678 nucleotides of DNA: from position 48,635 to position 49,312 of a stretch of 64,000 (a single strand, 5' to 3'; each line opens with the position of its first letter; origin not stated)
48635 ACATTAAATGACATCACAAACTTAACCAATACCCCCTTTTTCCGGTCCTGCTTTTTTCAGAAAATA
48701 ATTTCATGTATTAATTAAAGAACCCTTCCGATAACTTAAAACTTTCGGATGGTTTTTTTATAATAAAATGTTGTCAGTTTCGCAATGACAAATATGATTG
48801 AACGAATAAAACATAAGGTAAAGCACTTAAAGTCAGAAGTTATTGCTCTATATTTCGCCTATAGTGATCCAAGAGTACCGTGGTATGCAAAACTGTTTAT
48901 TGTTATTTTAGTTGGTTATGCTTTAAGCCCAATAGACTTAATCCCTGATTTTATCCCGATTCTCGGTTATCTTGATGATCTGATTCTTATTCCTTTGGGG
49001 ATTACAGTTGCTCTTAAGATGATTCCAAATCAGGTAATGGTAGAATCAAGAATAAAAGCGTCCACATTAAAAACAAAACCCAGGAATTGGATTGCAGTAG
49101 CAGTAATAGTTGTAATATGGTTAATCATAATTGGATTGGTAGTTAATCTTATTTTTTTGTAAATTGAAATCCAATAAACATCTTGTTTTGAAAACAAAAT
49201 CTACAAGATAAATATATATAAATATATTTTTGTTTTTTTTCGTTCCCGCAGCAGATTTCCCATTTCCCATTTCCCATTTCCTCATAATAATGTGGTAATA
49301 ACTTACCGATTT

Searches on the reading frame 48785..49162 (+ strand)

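Call 8: search_protein_families(library=pfam, proteins=[window:48785-49162:+], max_evalue=0.001)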
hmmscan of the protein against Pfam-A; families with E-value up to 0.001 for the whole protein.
window:48785-49162:+ (125 aa): 1 family
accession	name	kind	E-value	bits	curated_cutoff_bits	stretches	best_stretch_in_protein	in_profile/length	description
PF06803.17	DUF1232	-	4.1e-13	49.3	23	1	35-71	1-37/37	Protein of unknown function (DUF1232)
